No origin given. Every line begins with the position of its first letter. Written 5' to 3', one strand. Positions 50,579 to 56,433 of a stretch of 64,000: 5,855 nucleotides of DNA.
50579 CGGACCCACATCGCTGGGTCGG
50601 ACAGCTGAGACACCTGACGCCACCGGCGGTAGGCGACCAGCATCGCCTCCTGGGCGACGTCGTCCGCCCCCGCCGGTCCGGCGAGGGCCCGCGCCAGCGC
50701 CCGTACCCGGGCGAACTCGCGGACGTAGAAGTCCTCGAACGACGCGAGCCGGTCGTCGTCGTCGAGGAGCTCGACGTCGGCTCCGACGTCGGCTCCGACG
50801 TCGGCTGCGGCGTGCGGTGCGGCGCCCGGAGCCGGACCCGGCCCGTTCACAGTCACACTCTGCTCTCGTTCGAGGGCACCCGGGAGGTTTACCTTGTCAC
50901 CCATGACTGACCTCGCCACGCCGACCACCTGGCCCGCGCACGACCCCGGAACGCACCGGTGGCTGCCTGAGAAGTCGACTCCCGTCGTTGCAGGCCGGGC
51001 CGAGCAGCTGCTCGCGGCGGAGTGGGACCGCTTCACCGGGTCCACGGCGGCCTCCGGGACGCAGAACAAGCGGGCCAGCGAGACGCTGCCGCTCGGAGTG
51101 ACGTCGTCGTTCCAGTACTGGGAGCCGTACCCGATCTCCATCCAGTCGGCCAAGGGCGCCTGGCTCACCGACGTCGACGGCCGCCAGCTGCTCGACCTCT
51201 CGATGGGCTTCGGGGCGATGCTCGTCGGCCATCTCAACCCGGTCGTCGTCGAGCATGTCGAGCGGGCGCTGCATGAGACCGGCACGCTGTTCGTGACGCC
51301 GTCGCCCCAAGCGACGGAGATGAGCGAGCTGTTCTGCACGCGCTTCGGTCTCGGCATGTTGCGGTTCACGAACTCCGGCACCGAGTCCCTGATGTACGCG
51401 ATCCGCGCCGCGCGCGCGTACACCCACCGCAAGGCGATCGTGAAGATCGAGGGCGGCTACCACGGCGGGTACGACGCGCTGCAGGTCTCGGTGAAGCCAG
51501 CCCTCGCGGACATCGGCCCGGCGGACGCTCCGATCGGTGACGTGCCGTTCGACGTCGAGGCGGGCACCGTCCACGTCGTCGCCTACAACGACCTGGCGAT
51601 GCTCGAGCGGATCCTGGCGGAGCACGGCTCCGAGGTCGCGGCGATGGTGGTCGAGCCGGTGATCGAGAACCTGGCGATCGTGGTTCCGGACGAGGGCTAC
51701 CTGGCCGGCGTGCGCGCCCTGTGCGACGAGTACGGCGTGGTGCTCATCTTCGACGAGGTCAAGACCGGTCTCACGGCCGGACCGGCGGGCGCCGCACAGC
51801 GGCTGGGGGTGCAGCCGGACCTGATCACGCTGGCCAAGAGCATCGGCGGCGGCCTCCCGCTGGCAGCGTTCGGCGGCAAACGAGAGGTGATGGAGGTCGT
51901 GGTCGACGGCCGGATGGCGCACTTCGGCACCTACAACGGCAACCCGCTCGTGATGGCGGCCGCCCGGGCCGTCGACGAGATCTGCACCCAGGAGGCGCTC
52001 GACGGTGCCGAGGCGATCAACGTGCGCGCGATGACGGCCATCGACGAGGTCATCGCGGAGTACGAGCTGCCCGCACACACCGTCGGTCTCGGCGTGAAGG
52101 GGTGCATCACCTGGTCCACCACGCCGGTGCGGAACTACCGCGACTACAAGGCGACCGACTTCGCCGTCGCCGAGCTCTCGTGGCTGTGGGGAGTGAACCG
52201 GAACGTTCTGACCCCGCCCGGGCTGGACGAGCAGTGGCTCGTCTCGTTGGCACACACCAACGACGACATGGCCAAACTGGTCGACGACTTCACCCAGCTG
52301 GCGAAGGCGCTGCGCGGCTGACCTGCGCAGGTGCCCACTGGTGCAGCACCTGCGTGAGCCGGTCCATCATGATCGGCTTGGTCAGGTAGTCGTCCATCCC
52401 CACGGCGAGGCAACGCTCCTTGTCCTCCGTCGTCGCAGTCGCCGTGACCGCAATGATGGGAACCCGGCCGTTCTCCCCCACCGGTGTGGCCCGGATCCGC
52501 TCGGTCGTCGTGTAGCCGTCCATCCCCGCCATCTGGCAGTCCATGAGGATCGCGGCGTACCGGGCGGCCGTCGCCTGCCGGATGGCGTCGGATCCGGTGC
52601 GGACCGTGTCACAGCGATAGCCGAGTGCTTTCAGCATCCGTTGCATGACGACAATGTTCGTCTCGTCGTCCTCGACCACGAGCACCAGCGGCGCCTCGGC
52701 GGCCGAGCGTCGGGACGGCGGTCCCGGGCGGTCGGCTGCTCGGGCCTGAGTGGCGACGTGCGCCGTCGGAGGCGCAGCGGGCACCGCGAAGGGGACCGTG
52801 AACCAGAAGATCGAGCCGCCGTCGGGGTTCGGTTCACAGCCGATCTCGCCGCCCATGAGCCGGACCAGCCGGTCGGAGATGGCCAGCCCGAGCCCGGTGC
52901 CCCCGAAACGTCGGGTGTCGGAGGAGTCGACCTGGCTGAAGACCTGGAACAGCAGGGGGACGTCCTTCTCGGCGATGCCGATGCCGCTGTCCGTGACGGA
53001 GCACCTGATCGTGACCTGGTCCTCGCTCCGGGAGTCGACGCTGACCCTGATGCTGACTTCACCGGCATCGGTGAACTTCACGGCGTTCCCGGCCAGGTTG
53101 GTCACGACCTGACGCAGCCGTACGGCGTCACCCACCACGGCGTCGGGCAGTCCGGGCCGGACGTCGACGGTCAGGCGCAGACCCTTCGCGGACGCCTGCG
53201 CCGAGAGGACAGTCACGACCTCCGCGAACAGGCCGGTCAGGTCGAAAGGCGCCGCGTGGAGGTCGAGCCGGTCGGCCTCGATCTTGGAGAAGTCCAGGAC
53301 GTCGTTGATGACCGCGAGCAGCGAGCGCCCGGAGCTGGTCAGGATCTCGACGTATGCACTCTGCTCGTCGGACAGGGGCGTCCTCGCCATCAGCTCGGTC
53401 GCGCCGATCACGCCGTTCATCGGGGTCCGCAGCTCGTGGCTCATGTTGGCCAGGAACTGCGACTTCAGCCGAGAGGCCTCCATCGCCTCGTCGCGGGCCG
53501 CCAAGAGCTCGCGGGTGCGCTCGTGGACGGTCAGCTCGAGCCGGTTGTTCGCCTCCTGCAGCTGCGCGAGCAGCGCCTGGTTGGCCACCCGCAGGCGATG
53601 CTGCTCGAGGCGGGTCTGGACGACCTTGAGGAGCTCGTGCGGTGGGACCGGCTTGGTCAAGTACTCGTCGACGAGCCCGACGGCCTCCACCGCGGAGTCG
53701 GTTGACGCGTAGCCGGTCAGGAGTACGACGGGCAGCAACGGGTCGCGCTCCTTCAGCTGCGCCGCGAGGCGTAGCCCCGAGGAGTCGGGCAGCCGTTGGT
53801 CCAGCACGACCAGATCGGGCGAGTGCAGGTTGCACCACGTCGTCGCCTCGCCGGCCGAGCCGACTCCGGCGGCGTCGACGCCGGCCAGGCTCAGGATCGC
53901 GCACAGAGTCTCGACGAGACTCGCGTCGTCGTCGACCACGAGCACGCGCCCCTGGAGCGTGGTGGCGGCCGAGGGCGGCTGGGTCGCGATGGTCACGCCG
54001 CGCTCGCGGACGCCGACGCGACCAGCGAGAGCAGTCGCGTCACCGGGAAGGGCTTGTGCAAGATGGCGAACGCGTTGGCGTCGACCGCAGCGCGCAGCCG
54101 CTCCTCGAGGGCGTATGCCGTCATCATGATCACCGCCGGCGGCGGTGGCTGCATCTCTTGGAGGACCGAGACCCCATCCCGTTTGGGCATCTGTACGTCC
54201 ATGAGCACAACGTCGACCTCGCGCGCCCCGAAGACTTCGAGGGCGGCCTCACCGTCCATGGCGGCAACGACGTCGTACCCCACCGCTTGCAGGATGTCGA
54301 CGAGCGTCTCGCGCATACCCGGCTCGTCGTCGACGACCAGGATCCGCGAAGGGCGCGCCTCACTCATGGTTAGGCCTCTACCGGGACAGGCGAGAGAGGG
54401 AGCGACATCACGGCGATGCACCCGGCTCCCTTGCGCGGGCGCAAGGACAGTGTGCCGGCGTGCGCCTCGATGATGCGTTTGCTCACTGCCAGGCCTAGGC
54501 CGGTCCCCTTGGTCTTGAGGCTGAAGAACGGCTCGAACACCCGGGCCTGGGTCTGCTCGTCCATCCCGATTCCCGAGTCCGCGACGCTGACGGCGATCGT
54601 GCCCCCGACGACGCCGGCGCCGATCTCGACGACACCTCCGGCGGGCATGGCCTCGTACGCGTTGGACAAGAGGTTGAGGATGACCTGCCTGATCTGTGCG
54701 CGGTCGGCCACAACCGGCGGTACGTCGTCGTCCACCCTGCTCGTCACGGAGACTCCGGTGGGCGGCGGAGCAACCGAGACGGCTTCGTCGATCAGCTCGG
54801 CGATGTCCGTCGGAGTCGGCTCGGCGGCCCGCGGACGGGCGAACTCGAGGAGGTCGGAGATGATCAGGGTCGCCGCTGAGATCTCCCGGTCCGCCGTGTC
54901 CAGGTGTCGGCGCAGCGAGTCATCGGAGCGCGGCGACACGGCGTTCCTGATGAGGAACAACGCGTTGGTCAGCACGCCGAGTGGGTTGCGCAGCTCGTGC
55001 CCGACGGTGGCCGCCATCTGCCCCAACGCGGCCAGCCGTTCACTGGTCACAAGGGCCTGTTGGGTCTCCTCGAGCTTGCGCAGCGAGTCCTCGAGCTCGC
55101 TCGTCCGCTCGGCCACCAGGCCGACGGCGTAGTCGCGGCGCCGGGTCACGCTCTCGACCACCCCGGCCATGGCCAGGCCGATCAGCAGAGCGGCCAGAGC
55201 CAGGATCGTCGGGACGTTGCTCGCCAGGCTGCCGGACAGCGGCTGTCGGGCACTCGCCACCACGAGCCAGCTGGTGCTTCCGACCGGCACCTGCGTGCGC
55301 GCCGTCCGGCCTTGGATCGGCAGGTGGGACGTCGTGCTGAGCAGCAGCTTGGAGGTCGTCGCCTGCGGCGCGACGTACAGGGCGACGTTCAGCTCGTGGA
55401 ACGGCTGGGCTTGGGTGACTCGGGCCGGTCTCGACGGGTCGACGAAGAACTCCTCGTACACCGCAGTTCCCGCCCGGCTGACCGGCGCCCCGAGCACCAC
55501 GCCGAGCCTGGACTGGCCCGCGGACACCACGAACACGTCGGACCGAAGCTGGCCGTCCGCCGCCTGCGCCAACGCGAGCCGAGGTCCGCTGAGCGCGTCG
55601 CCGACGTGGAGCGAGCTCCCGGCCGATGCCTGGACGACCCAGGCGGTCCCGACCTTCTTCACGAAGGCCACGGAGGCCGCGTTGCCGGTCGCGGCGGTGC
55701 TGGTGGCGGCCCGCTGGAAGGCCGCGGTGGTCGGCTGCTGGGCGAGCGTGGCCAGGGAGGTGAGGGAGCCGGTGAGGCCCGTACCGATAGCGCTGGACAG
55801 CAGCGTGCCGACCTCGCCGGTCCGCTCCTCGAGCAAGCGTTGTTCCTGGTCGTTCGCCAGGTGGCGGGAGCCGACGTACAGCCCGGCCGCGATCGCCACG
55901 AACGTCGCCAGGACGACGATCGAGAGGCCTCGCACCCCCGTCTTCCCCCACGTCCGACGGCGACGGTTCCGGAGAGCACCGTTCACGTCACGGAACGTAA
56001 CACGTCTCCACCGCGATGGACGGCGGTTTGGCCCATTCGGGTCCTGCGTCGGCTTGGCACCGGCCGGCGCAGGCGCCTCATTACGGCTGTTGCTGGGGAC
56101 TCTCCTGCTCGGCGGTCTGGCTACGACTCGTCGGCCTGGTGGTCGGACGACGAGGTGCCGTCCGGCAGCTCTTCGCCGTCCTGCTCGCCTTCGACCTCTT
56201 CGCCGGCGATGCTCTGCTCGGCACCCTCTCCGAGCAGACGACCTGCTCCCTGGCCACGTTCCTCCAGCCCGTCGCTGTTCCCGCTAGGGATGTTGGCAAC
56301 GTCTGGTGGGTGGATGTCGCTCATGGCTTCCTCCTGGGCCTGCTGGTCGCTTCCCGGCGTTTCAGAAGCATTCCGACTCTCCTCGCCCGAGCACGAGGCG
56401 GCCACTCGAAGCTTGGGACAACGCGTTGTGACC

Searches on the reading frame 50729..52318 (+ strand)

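Call 77: search_protein_families(library=pfam, proteins=[window:50729-52318:+], max_evalue=0.0001)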
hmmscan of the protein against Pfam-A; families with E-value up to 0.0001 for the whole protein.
window:50729-52318:+ (530 aa): 1 family
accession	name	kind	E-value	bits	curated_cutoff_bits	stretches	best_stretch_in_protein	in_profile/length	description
PF00202.27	Aminotran_3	-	7.1e-60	203.2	30.5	1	134-447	9-335/403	Aminotransferase class-III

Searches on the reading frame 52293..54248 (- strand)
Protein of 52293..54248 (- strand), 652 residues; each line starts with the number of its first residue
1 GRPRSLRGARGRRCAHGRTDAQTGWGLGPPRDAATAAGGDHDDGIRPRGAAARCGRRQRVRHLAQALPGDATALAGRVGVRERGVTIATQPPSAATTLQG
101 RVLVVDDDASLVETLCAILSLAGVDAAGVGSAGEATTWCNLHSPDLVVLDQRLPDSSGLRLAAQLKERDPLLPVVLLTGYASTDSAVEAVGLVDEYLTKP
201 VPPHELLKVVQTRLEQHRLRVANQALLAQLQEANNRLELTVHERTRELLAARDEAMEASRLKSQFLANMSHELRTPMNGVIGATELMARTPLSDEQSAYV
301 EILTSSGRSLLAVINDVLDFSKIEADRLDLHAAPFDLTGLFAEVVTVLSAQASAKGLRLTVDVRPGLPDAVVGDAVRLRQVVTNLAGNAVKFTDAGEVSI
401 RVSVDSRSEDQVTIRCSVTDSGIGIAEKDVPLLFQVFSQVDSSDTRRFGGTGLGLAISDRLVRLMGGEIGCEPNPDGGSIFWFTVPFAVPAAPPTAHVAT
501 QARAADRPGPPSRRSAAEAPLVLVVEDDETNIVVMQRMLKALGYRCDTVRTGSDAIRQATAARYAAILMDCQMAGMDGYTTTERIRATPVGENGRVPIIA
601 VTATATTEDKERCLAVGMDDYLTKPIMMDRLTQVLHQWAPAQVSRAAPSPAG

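Call 76: search_protein_families(library=pfam, proteins=[window:52293-54248:-], max_evalue=0.0001)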
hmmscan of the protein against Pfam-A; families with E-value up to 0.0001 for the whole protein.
window:52293-54248:- (652 aa): 4 families
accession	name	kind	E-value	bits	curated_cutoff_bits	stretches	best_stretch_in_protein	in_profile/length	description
PF00072.30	Response_reg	-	4e-48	162.6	30.2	2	522-635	1-110/111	Response regulator receiver domain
PF02518.31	HATPase_c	-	1e-29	103.6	26.4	1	373-488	1-110/111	Histidine kinase-, DNA gyrase B-, and HSP90-like ATPase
PF00512.31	HisKA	-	6.3e-22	77.8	26.9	1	262-325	2-65/66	His Kinase A (phospho-acceptor) domain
PF06490.17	FleQ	-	2.6e-07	31.4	22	0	101-197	1-94/108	Flagellar regulatory protein FleQ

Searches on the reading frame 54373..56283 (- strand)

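Call 76: search_protein_families(library=pfam, proteins=[window:54373-56283:-], max_evalue=0.0001)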
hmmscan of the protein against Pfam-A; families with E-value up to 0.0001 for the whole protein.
window:54373-56283:- (637 aa): 2 families
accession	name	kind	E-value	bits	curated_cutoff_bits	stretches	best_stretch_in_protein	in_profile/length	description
PF02518.31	HATPase_c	-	3.4e-23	82.6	26.4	1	527-631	2-110/111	Histidine kinase-, DNA gyrase B-, and HSP90-like ATPase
PF00512.31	HisKA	-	1e-11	45.2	26.9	1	420-485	2-64/66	His Kinase A (phospho-acceptor) domain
